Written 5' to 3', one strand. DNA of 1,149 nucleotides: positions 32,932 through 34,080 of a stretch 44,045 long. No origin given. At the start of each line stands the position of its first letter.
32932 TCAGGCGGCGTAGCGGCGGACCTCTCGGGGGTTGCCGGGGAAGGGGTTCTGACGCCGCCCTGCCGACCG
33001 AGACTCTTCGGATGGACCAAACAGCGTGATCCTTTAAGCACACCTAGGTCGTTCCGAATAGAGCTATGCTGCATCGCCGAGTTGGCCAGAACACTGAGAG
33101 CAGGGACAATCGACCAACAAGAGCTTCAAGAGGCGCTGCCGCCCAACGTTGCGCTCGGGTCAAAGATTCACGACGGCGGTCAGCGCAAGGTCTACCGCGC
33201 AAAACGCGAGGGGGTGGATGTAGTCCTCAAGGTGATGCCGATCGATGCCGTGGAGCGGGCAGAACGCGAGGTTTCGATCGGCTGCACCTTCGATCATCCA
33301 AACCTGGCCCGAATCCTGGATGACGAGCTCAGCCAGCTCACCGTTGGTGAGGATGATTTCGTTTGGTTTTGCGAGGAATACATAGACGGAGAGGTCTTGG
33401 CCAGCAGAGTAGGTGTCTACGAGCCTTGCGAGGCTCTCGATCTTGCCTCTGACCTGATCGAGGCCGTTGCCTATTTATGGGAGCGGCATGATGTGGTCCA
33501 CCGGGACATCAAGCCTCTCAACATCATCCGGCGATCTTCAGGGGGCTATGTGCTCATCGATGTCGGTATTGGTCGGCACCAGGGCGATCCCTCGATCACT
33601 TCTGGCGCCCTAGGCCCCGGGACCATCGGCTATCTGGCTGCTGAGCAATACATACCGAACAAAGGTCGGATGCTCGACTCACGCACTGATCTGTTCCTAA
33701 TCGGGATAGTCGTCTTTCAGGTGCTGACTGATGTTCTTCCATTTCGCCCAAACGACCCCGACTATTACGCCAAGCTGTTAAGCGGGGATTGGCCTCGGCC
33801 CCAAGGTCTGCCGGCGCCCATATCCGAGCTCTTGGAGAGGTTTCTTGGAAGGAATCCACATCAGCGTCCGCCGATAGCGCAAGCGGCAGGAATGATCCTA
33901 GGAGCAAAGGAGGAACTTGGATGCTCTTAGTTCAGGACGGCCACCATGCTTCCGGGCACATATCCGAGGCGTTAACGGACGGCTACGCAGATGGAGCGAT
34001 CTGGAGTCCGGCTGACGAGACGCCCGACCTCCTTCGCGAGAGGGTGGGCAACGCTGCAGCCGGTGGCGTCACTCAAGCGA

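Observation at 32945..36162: Low-GC three-gene island (stand-alone kinase + orphan 395-aa protein + convergent nuclease-like protein) wedged between an HNH gene and gyrA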

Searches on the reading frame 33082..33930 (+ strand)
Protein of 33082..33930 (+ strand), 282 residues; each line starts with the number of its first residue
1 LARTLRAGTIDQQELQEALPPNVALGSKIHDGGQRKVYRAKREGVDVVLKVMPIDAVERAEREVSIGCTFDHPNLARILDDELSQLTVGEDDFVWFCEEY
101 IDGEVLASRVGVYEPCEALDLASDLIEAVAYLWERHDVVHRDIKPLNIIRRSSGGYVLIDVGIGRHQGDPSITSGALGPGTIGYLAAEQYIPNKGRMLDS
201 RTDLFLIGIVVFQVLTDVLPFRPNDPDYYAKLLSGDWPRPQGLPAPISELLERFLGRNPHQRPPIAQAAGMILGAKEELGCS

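Call 3: search_protein_families(library=pfam, proteins=[window:33082-33930:+], max_evalue=1)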
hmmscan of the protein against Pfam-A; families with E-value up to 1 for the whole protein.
window:33082-33930:+ (282 aa): 7 families
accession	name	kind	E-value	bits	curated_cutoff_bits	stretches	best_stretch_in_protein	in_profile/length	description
PF00069.31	Pkinase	-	1.7e-24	87.1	31.7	1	27-268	5-257/263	Protein kinase domain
PF07714.23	PK_Tyr_Ser-Thr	-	4.9e-10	39.6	23.1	1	29-267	7-253/258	Protein tyrosine and serine/threonine kinase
PF14531.12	Kinase-like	-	2e-05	24.4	25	1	121-262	150-289/289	Kinase-like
PF01163.29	RIO1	-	0.0059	16.7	22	1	99-162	86-149/187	RIO domain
PF03109.22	ABC1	-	0.007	16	22.9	1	99-165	148-215/244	ABC1 atypical kinase-like domain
PF17667.7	Pkinase_fungal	-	0.043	13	24.1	1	114-186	284-361/387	Fungal protein kinase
PF01636.29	APH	-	0.12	12.5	23.2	0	117-160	146-193/239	Phosphotransferase enzyme family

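Call 4: search_protein_families(library=padloc, proteins=[window:33082-33930:+], max_evalue=1)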
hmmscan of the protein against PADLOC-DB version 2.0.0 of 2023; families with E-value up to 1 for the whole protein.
window:33082-33930:+ (282 aa): 34 families (the best 25 are shown)
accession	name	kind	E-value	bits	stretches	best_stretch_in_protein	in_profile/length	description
PDLC04042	PD-T4-6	-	1.9e-30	104.6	1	25-268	13-264/292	-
PDLC04053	PD-T4-6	-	2.8e-29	100.6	1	26-264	14-259/311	-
PDLC04054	PD-T4-6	-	1.1e-28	98.7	1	27-268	16-265/347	-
PDLC04138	mad6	-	9.3e-26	88.9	1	24-269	54-307/659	mads_6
PDLC04060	PD-T4-6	-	5.4e-25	86.3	1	25-223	12-211/486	-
PDLC04061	PD-T4-6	-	2.3e-23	81.5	1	30-264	25-271/510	-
PDLC04043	PD-T4-6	-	9.1e-23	79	1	25-262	19-263/452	-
PDLC04041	PD-T4-6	-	1e-22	79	1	28-262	35-279/443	-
PDLC04040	PD-T4-6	-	1.8e-22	77.8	1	61-226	42-210/547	-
PDLC04047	PD-T4-6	-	1.4e-21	75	1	27-226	16-217/327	-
PDLC04048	PD-T4-6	-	2.4e-21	74.5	1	28-222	17-213/354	-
PDLC04057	PD-T4-6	-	8.9e-21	72.4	1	28-257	15-251/443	-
PDLC04052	PD-T4-6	-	1.1e-19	69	1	43-223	33-218/496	-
PDLC04064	PD-T4-6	-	2.4e-18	64.3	1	55-268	62-272/369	-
PDLC04062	PD-T4-6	-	2.8e-18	64.2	1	91-225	109-242/450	-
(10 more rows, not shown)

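Call 5: search_protein_families(library=ncbifam, proteins=[window:33082-33930:+], max_evalue=1)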
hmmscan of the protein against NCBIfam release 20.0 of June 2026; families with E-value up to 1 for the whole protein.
window:33082-33930:+ (282 aa): 14 families
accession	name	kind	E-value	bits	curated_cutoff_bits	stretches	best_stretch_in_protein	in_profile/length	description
NF033483.0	PknB_PASTA_kin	equivalog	9.9e-24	84.3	450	1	25-226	11-213/563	Stk1 family PASTA domain-containing Ser/Thr kinase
NF047741.1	antiphage_MADS6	equivalog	6.2e-17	61.3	460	2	135-271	317-456/612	methylation-associated defense system protein kinase MAD6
NF052427.1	StpK7MSMEG_1200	equivalog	4e-14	52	900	1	28-260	14-252/601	serine/threonine protein kinase StpK7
NF038150.1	lanthi_synth_IV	equivalog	3.3e-13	48.9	650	1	115-272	297-453/851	class IV lanthionine synthetase LanL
TIGR03903.1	TOMM_kin_cyc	equivalog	7.4e-10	37.3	705.75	1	46-262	5-233/1267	TOMM system kinase/cyclase fusion protein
NF053615.1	SerThrKinAfsKStmc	equivalog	6e-07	28.5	1300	1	122-266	118-258/809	protein serine/threonine kinase AfsK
NF009651.0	PRK13184.1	equivalog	6.9e-06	24.3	839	1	126-225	123-235/932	serine/threonine-protein kinase PknD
NF033442.0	BREX_PglW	equivalog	0.00014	19.7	990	1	123-162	616-658/1391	BREX system serine/threonine kinase PglW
NF038151.1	lanthi_synth_III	equivalog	0.00019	19.9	575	1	85-245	292-456/833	class III lanthionine synthetase LanKC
TIGR03724.2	arch_bud32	equivalog_domain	0.00056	19.4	125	1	99-168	73-135/193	KEOPS complex kinase/ATPase Bud32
NF041408.1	XopAU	subfamily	0.0011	18.7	450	1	123-188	335-394/498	XopAU family type III secretion system effector serine/threonine kinase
NF043056.1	T4SS_LegK1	equivalog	0.016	13.9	550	1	119-191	191-262/516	Dot/Icm T4SS effector kinase LegK1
NF011460.0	PRK14879.1-1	equivalog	0.019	14.1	199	1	97-169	89-162/232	Kae1-associated kinase Bud32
NF011461.0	PRK14879.1-2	equivalog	0.091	12.5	372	1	98-164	82-146/225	Kae1-associated kinase Bud32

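Call 6: search_protein_families(library=phrogs, proteins=[window:33082-33930:+], max_evalue=1)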
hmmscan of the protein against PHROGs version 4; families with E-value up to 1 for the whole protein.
window:33082-33930:+ (282 aa): 2 families
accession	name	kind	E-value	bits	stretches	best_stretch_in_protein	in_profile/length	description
phrog_2361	-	other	1.5e-24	87.8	1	27-266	19-259/415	serine-threonine kinase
phrog_3297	-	other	0.0015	19.4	1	116-163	65-111/160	kinase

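Call 104: search_solved_structures(query=A5, max_evalue=1e-10)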
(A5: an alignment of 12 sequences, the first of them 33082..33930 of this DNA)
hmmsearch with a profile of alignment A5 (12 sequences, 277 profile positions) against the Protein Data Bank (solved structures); distinct sequences matched with E-value up to 1e-10: 2005 (the best 60 are shown).
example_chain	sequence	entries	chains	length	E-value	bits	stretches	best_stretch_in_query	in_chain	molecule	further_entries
9ymt_A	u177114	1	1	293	1.5e-44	155.5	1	14-270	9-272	Serine/Threonine Kinase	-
4eqm_A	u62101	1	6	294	1.5e-44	155.5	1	14-270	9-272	Protein kinase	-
3f61_A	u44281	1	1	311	5.9e-39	137.2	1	14-268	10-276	Serine/threonine-protein kinase pknB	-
6i2p_A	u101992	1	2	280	1.1e-38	136.4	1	14-268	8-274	Serine/threonine-protein kinase PknB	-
3ori_A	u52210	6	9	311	1.5e-38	135.9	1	14-268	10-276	Serine/threonine protein kinase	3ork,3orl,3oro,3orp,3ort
9ruk_A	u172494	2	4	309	1.6e-38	135.8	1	10-266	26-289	Serine/threonine-protein kinase StkP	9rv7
9ru3_A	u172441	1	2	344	2.6e-38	135.1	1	11-266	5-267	Serine/threonine-protein kinase StkP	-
9ruj_A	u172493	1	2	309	3.1e-38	134.8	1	10-266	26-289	Serine/threonine-protein kinase StkP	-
5u94_A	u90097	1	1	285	8e-38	133.5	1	15-268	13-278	Serine/threonine-protein kinase PknB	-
6b2p_A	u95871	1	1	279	8.6e-38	133.4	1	16-268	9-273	Serine/threonine-protein kinase PknB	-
3f69_A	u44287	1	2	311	9.5e-38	133.2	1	14-268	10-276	Serine/threonine-protein kinase pknB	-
1o6y_A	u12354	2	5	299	1e-37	133.1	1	15-268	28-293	SERINE/THREONINE-PROTEIN KINASE PKNB | Probable serine/threonine-protein kinase pknB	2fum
1mru_A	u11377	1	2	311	1e-37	133.1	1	16-268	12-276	Probable serine/threonine-protein kinase pknB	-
3orm_A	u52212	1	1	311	1.3e-36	129.5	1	16-268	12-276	Serine/threonine protein kinase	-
4ow8_A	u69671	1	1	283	4.2e-36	127.8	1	17-260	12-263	Serine/threonine-protein kinase PknA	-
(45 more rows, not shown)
